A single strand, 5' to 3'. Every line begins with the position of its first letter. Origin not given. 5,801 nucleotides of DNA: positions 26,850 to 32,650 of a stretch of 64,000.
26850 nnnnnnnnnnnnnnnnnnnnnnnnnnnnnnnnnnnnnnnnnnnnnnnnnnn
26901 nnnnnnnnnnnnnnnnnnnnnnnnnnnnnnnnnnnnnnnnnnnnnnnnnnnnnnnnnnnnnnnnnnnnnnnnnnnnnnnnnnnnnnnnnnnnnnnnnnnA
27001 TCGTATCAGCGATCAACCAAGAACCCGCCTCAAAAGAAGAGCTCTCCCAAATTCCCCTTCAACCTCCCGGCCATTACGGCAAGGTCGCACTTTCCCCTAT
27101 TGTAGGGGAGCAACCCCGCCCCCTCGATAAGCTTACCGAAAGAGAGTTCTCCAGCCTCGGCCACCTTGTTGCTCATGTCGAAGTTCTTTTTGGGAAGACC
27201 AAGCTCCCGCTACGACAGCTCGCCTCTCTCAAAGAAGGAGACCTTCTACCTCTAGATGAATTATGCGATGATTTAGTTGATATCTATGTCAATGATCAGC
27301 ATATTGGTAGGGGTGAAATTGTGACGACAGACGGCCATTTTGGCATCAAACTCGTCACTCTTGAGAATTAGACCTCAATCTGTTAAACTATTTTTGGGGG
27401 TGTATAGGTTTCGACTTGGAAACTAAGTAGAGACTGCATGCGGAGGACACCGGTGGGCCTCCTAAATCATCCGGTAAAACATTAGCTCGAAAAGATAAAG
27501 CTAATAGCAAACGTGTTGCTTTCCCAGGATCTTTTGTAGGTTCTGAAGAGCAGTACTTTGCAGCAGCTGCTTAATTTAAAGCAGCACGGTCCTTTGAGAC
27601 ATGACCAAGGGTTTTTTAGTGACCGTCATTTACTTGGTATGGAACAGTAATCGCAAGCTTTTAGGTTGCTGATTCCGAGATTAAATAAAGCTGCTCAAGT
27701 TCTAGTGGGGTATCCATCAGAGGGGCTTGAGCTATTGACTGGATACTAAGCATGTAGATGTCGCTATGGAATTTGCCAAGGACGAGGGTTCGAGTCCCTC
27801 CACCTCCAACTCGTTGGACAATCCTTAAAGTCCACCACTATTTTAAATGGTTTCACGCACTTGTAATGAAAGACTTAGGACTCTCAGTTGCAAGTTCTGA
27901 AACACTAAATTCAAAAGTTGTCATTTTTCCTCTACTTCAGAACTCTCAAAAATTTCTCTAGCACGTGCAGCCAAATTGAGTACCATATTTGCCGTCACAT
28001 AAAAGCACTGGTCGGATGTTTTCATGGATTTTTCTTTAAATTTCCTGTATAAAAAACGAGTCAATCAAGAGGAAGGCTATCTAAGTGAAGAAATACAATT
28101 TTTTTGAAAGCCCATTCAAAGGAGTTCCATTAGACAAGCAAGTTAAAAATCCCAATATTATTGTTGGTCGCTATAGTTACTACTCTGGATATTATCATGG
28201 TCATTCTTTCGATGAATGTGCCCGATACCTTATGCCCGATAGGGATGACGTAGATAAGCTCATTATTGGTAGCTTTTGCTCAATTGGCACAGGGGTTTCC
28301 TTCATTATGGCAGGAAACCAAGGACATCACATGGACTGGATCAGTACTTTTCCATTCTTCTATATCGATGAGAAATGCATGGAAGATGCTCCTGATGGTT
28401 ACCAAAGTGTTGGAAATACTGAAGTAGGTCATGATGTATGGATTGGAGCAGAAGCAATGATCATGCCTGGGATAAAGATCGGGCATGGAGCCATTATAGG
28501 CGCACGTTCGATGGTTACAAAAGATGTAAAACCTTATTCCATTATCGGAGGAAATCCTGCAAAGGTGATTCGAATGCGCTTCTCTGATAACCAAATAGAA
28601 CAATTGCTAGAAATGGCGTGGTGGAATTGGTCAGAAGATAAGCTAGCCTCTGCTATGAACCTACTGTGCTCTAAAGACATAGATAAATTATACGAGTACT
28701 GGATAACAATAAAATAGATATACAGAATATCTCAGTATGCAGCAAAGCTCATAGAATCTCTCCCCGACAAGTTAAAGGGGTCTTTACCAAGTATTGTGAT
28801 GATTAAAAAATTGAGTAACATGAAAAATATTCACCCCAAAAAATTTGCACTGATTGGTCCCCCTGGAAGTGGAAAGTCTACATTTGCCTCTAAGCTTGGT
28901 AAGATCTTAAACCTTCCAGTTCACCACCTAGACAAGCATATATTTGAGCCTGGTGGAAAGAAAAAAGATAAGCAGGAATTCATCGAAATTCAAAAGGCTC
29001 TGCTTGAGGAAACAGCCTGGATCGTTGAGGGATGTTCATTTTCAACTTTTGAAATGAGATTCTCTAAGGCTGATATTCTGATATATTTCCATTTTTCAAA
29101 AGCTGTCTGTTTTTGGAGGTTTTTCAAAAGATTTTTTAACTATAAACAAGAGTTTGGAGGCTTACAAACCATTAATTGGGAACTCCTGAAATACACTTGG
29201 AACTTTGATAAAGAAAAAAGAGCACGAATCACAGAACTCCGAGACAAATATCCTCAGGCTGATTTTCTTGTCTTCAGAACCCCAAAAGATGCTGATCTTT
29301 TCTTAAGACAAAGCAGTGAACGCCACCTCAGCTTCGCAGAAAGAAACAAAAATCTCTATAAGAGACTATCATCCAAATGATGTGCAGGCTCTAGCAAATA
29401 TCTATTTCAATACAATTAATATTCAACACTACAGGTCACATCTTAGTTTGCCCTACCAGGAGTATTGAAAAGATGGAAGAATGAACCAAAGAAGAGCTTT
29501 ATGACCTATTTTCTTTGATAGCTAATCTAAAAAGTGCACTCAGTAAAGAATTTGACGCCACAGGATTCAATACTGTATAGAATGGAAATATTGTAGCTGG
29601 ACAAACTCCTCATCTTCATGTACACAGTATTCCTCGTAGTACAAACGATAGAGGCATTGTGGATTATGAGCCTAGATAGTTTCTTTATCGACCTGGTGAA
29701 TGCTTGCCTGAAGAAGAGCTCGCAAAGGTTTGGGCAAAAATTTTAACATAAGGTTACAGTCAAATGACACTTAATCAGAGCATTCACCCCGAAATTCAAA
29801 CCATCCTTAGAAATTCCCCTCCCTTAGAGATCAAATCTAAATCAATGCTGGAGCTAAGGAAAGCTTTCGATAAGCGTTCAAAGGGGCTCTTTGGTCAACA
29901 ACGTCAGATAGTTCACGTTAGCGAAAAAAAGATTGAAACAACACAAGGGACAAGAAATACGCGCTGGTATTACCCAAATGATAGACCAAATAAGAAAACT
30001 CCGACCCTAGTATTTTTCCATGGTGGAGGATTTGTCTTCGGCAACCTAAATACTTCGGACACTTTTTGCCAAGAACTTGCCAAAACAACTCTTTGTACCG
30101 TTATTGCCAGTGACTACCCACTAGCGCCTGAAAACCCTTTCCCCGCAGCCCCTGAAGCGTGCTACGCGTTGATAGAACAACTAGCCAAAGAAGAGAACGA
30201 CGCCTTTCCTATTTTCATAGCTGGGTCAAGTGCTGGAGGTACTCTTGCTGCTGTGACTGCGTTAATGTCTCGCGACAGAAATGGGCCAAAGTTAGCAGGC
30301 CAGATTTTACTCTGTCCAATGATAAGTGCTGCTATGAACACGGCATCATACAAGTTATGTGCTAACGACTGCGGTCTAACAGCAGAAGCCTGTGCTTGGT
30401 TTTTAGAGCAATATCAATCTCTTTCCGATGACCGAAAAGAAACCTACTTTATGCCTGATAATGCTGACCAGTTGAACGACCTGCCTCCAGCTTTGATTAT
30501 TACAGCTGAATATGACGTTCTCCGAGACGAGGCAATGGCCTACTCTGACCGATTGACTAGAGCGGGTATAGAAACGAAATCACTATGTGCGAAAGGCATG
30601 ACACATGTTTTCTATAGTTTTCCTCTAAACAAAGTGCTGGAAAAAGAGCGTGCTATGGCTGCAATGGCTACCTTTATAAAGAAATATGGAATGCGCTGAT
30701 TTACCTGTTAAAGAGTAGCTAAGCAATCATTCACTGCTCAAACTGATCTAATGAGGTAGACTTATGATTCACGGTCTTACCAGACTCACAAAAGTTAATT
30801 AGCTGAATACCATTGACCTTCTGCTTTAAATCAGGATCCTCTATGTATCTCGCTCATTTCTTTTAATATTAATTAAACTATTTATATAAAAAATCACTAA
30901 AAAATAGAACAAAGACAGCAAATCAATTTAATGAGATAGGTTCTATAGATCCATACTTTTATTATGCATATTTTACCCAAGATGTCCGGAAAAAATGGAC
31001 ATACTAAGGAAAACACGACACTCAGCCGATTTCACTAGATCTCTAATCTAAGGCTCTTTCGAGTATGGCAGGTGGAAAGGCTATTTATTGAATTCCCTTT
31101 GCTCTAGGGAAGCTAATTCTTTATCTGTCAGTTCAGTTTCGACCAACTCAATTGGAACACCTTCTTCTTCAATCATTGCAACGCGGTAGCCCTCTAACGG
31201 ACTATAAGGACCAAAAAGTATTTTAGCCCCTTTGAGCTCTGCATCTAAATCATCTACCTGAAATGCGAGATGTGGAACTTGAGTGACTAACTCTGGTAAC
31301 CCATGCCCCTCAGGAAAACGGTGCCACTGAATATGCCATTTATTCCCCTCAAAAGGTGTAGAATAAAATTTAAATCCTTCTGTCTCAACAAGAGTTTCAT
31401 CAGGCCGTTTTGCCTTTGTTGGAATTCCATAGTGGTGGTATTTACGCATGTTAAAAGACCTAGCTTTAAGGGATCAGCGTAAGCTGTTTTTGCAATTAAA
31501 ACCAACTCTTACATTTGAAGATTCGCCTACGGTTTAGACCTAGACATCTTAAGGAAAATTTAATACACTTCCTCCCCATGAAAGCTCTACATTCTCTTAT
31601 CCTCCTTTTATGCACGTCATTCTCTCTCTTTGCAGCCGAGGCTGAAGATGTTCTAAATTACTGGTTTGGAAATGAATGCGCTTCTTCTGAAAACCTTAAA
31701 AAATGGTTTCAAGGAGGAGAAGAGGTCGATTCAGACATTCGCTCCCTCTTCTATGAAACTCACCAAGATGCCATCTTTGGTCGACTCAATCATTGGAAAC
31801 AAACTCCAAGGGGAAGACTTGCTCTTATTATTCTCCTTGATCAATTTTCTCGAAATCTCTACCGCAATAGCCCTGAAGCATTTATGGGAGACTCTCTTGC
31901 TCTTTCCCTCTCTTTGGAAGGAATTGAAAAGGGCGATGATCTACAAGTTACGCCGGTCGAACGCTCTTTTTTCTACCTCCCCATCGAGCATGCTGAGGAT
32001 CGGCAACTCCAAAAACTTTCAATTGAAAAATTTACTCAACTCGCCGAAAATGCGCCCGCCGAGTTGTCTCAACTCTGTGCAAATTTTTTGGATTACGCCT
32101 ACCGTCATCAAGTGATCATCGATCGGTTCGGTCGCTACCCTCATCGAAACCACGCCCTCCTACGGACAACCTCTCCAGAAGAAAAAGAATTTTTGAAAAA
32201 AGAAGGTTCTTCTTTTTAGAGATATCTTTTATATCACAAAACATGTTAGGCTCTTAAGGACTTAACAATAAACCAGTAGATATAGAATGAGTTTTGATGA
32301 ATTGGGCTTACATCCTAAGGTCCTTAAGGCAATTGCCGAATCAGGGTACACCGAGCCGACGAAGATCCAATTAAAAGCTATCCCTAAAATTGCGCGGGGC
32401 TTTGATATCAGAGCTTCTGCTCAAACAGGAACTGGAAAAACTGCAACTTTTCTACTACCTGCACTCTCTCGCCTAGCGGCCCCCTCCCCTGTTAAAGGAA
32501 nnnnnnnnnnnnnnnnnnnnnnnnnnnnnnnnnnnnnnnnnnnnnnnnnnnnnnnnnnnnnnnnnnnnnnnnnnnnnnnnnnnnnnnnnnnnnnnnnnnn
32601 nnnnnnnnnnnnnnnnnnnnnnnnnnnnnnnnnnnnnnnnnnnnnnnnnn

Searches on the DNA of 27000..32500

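Call 71: search_rna_families(source=window, start=27000, end=32500, threshold=evalue, max_evalue=1)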
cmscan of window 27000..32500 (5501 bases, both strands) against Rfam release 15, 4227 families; matches with E-value up to 1: 2.
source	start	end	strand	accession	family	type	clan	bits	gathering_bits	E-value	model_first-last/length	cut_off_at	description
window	27396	27811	+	RF00023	tmRNA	Gene;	CL00001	141.6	47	1.6e-56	1-374/374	no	transfer-messenger RNA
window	29991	30053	+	RF01880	Xist_exon1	Gene; lncRNA;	-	15.5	50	0.87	1-85/85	no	X-chromosome inactivation gene exon 1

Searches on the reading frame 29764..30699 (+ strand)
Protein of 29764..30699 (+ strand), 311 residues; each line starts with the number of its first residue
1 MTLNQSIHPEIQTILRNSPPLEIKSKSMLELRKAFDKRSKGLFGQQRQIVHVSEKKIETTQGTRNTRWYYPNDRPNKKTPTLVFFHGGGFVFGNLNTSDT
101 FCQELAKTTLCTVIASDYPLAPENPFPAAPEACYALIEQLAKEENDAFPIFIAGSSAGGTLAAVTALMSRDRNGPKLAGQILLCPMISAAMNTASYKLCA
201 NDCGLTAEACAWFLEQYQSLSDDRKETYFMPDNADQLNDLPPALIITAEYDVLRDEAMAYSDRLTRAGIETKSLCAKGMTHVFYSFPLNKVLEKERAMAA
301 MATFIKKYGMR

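Call 4: search_protein_families(library=pfam, proteins=[window:29764-30699:+], max_evalue=0.01)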
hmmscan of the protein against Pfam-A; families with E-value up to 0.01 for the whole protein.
window:29764-30699:+ (311 aa): 8 families
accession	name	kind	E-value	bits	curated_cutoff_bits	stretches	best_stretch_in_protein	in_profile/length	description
PF07859.19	Abhydrolase_3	-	3.5e-61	207.1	25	1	82-284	1-209/210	alpha/beta hydrolase fold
PF20434.5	BD-FAE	-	1.4e-10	41.5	26.8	1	69-172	4-113/215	BD-FAE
PF12146.15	Hydrolase_4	-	3.4e-06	27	27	1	135-193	64-117/239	Serine aminopeptidase, S33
PF10340.15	Say1_Mug180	-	3.1e-05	23.5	21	1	63-169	104-216/374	Steryl acetyl hydrolase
PF12697.13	Abhydrolase_6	-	3.8e-05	24.9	26.3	1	82-258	1-148/217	Alpha/beta hydrolase family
PF00326.27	Peptidase_S9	-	0.0011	18.9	22.6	0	212-291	111-196/213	Prolyl oligopeptidase family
PF00135.34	COesterase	-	0.0014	18.2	27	0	69-118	91-140/515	Carboxylesterase family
PF00975.26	Thioesterase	-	0.0087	16.7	26.4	0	100-175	18-92/226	Thioesterase domain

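Call 5: search_protein_families(library=ncbifam, proteins=[window:29764-30699:+], max_evalue=0.01)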
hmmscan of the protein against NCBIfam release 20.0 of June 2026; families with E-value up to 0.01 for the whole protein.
window:29764-30699:+ (311 aa): 9 families
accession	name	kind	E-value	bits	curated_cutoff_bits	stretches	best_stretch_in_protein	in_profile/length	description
NF058653.1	LipP1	equivalog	7.9e-80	267.9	350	1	16-301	8-296/300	LipP1 family hormone-sensitive lipase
NF033149.0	CHL_hydrolase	equivalog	5.4e-50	170.1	500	1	1-286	1-287/310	chloramphenicol hydrolase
NF007547.0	PRK10162.1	equivalog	4.9e-38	130.8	389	1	16-287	26-298/321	acetyl esterase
NF058649.1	GTSAG_HSLs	subfamily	9.8e-32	110.6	380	1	3-307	16-310/312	GTSAG motif subfamily hormone-sensitive lipase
NF058651.1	GESAG_HSLs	subfamily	1e-31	110.1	430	1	26-305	22-292/296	GESAG motif subfamily hormone-sensitive lipase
NF058650.1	GCSAG_HSLs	subfamily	8.9e-24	84.6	410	1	31-307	37-311/314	GCSAG motif subfamily hormone-sensitive lipase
NF058665.1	HaHSL_fam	equivalog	3.9e-06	26.4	320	1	77-166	59-145/260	hormone-sensitive lipase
NF050058.1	e_dPHAscl_type1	hypoth_equivalog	9.5e-05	22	150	1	59-167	3-123/276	extracellular catalytic domain type 1 short-chain-length polyhydroxyalkanoate depolymerase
NF052354.1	EstLipQMycob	equivalog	0.0042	15.8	700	1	68-173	154-263/418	esterase LipQ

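Call 63: find_homologous_proteins(query=window:29764-30699:+, max_evalue=1e-30)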
Query window:29764-30699:+ (311 aa): 3979 proteins with E <= 1e-30 among 7336 candidates; the best 120 are listed.
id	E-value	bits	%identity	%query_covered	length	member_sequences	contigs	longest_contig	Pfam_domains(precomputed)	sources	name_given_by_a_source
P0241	2.3e-208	708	100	100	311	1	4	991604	PF07859.20,PF12146.16,PF20434.6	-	-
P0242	4.2e-121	422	61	98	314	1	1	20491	PF07859.20,PF20434.6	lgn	-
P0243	2.5e-67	245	43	96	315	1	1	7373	PF07859.20,PF20434.6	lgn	-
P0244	7.5e-65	237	42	96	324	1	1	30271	PF00135.35,PF07859.20,PF20434.6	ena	-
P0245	3.5e-64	235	42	97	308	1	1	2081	PF00135.35,PF07859.20,PF20434.6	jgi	jgi:acetyl esterase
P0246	3.6e-64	235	41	97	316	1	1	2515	PF07859.20,PF20434.6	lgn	-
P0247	6.9e-64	234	44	96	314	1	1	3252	PF00135.35,PF07859.20,PF20434.6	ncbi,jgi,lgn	-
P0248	9.6e-64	233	43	97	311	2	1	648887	PF00135.35,PF07859.20,PF20434.6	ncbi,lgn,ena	-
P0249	1.0e-63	233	41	96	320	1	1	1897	PF07859.20,PF10340.16,PF20434.6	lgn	-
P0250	1.1e-63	233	42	97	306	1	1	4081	PF00135.35,PF07859.20,PF20434.6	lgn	-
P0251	2.3e-63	232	40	97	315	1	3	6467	PF07859.20,PF20434.6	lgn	-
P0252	4.4e-62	228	41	98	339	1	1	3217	PF07859.20,PF20434.6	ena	-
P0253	5.5e-62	228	41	97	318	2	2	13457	PF07859.20,PF20434.6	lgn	-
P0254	7.6e-62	227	44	81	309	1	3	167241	PF00135.35,PF07859.20,PF12697.14,PF20434.6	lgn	-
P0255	6.9e-61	224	42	96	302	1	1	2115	PF00135.35,PF07859.20,PF20434.6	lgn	-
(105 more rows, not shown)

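Call 64: find_encoding_contigs(protein=P0242, flank=8000, max_places=2)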
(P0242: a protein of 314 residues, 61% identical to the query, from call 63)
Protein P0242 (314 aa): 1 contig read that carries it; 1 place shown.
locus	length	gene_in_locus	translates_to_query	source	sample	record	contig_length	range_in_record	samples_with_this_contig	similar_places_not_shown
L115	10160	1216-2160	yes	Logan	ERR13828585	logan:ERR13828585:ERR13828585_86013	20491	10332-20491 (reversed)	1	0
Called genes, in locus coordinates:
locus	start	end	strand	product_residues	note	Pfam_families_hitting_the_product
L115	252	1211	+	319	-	PF00135:COesterase (faint), PF20434:BD-FAE, PF07859:Abhydrolase_3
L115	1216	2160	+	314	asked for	PF20434:BD-FAE (weak), PF07859:Abhydrolase_3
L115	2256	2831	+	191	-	-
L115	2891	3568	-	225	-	PF12697:Abhydrolase_6, PF12146:Hydrolase_4 (weak), PF00561:Abhydrolase_1 (weak)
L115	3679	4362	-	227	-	PF13505:OMP_b-brl (weak)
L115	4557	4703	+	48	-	-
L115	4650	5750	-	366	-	PF13176:TPR_7 (faint), PF13181:TPR_8 (faint), PF17874:TPR_MalT, PF24885:TPR_NPHP3, PF13424:TPR_12, PF13374:TPR_10 (weak), PF13424:TPR_12, PF13374:TPR_10 (weak), +3 more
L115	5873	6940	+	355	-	PF02129:Peptidase_S15 (weak), PF00326:Peptidase_S9, PF03959:FSH1 (weak)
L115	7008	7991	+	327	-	PF01073:3Beta_HSD, PF01370:Epimerase, PF02719:Polysacc_synt_2, PF04321:RmlD_sub_bind, PF05368:NmrA, PF13460:NAD_binding_10, PF16363:GDP_Man_Dehyd, PF07993:NAD_binding_4, +1 more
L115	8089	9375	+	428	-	PF00270:DEAD, PF04851:ResIII, PF00271:Helicase_C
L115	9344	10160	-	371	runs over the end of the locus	PF21016:RlmN_N (weak), PF04055:Radical_SAM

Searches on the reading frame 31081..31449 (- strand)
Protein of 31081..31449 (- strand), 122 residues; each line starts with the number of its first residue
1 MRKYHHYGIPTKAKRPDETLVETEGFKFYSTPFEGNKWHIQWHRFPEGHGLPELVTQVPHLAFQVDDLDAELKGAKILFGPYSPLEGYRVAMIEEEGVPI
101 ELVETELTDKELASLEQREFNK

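Call 4: search_protein_families(library=pfam, proteins=[window:31081-31449:-], max_evalue=0.01)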
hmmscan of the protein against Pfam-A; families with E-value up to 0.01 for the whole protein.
window:31081-31449:- (122 aa): 0 families

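Call 5: search_protein_families(library=ncbifam, proteins=[window:31081-31449:-], max_evalue=0.01)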
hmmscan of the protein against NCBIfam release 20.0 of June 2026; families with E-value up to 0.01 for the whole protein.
window:31081-31449:- (122 aa): 0 families

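Call 39: search_protein_families(library=pfam, proteins=[window:31081-31449:-], max_evalue=1)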
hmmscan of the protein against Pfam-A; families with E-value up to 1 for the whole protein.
window:31081-31449:- (122 aa): 0 families

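Call 55: find_homologous_proteins(query=window:31081-31449:-, max_evalue=0.001)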
Query window:31081-31449:- (122 aa): 216 proteins with E <= 0.001 among 259 candidates; the best 120 are listed.
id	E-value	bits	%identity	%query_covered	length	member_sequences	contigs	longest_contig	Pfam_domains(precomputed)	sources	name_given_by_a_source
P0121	1.9e-71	256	89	100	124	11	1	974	-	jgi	jgi:hypothetical protein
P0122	6.6e-70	251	89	100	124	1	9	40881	-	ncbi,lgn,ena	-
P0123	8.2e-70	251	89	100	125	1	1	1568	-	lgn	-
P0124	3.7e-69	249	86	100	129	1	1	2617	-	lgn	-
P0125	8.9e-69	247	87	100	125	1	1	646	-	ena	-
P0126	1.3e-68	247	85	100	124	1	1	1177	-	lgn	-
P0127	2.1e-68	246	88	100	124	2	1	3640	-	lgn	-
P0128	2.3e-68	246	85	100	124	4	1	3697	-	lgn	-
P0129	3.9e-68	245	87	99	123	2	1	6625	-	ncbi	-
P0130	1.0e-67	244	86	100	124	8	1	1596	-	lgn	-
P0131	1.4e-67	243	88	99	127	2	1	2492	-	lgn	-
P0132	1.6e-67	243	86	100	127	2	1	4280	-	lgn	-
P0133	3.0e-67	242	85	99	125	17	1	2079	-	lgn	-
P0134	5.6e-67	242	84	100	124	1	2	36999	-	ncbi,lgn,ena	-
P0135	6.3e-67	241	84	100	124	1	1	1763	-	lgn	-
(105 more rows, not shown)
